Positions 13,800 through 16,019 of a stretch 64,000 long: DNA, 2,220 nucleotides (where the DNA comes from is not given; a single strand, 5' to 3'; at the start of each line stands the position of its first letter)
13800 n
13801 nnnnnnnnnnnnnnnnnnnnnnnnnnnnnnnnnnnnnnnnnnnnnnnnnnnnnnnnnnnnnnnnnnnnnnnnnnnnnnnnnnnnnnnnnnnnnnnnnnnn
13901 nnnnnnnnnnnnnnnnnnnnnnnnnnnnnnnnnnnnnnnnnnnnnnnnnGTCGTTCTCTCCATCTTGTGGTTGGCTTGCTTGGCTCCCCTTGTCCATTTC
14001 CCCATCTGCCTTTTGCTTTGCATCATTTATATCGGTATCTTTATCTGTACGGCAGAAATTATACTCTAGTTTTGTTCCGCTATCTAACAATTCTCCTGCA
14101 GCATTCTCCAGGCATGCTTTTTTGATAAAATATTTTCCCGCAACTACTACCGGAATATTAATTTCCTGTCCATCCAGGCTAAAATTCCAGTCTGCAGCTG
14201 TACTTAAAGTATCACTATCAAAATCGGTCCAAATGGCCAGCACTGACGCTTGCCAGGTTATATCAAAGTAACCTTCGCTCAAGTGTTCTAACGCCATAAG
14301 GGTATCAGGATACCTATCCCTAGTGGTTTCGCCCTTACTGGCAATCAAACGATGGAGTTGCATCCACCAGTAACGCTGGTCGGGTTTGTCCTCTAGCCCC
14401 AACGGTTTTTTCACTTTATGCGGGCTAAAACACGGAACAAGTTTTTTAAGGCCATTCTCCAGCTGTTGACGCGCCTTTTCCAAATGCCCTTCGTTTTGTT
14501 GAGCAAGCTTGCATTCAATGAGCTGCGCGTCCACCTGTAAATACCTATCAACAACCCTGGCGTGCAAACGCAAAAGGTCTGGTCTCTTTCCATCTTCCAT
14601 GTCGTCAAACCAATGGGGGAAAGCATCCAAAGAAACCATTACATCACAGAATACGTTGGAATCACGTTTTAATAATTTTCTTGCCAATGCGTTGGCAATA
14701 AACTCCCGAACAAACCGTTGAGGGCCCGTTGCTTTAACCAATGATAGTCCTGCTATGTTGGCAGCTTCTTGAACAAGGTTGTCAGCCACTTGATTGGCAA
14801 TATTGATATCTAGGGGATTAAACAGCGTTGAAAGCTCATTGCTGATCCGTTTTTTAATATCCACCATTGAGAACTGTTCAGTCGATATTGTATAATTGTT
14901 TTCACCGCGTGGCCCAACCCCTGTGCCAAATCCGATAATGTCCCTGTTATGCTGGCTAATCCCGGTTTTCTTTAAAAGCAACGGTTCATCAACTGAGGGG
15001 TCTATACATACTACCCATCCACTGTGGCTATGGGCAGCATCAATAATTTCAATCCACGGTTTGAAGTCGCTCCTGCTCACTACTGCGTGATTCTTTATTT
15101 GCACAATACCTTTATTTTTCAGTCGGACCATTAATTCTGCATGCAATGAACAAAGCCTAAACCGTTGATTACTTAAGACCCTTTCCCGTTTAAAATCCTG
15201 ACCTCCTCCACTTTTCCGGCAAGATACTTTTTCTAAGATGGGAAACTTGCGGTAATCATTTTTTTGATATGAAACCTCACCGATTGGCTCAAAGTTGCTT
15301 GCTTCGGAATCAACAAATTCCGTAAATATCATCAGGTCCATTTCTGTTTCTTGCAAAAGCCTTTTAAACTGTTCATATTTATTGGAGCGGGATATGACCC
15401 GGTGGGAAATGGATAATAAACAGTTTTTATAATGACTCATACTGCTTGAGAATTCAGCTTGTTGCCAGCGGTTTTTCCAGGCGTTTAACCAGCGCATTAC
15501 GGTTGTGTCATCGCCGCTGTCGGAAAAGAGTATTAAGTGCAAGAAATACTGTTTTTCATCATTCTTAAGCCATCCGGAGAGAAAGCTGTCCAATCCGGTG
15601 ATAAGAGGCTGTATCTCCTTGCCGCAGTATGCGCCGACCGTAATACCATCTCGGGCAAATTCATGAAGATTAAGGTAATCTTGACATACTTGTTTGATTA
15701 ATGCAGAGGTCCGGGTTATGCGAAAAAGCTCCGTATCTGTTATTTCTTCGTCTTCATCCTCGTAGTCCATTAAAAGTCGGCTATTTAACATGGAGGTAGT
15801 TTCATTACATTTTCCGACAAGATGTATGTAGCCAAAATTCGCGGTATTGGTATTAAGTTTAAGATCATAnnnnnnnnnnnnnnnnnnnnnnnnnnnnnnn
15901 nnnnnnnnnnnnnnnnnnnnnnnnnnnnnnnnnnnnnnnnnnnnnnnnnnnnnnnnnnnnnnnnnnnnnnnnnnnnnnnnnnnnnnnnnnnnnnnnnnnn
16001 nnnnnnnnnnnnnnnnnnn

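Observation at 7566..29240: Eight-gene AT-rich operon: candidate undescribed composite modification/restriction defence system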

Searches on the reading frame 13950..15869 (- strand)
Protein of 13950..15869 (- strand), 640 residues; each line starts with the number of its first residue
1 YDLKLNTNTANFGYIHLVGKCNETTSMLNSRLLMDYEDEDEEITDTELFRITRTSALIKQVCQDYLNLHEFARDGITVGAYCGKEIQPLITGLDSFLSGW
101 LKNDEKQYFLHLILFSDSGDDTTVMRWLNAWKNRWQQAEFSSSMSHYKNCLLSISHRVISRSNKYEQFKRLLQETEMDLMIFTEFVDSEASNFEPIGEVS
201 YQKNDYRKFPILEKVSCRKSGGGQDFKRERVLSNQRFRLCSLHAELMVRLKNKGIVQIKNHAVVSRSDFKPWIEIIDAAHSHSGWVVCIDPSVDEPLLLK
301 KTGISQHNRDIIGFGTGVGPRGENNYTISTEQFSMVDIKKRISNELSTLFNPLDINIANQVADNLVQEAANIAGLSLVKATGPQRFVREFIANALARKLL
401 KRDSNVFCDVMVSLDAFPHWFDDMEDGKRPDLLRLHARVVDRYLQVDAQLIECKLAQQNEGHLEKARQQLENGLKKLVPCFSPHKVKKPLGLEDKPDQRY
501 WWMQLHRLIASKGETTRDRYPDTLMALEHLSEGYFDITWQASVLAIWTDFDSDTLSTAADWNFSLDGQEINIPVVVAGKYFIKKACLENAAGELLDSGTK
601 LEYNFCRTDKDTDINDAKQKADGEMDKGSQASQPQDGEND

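Call 41: search_protein_families(library=pfam, proteins=[window:13950-15869:-], max_evalue=1)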
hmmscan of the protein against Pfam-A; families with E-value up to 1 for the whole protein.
window:13950-15869:- (640 aa): 2 families
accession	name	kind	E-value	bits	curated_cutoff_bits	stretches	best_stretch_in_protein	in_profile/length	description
PF24125.1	Cds6_C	-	0.078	13.7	27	1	124-176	2-51/111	Cds6 C-terminal NTF2-like domain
PF19100.5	DUF5787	-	0.083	13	25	1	375-450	56-132/278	Family of unknown function (DUF5787)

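Call 42: search_protein_families(library=padloc, proteins=[window:13950-15869:-], max_evalue=1)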
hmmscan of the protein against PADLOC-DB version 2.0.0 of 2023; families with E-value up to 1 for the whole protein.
window:13950-15869:- (640 aa): 2 families
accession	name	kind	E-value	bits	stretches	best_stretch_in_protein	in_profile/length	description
PDLC02804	SspH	-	3.1e-21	72.7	1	268-515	798-1039/1561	SspH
PDLC02806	SspH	-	4e-11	39.1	1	274-481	986-1187/1766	SspH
